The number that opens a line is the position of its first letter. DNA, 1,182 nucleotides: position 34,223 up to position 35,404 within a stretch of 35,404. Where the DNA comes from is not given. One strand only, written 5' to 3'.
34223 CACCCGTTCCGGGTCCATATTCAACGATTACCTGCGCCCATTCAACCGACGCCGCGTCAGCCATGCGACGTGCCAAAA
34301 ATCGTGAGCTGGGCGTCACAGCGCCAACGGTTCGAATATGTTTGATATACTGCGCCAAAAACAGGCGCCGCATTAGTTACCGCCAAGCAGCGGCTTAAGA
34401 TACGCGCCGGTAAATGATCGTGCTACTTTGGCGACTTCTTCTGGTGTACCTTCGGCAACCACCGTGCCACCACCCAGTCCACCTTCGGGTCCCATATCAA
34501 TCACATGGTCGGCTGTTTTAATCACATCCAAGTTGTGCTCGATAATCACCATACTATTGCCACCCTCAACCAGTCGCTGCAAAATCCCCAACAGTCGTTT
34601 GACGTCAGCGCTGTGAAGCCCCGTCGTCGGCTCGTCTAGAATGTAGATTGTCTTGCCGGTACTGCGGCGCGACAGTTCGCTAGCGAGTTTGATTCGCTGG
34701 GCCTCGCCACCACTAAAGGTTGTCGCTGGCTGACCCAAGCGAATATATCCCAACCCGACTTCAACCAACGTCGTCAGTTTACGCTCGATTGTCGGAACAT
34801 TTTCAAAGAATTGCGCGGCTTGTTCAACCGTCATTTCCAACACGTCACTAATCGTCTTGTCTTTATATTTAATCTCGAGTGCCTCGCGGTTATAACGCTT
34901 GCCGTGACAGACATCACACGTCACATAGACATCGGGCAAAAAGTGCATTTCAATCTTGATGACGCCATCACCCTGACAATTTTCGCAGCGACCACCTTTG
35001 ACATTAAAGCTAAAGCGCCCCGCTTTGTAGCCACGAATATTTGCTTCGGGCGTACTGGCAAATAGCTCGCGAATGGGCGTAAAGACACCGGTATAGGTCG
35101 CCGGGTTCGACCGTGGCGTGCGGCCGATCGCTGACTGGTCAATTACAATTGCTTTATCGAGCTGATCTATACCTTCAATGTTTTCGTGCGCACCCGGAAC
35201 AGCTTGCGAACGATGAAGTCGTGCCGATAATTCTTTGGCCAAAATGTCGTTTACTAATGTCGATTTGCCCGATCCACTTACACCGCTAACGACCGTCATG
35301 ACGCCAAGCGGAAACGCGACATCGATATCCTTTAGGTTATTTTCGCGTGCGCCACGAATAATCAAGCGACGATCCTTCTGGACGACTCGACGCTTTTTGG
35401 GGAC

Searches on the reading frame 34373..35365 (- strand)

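Call 74: search_protein_families(library=pfam, proteins=[window:34373-35365:-], max_evalue=0.001)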
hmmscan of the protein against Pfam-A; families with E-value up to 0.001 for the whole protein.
window:34373-35365:- (330 aa): 4 families
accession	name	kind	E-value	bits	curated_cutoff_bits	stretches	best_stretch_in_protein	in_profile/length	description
PF00005.33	ABC_tran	-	7.6e-11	43.2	25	1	180-248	76-137/137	ABC transporter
PF13304.12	AAA_21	-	3.3e-05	24.5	27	0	212-265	233-286/304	AAA domain, putative AbiEii toxin, Type IV TA system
PF01443.25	Viral_helicase1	-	0.00011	22.5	21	0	24-74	1-55/228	Viral superfamily 1 RNA helicase core domain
PF02463.25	SMC_N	-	0.00016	21.6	40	0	108-291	99-211/220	RecF/RecN/SMC N terminal domain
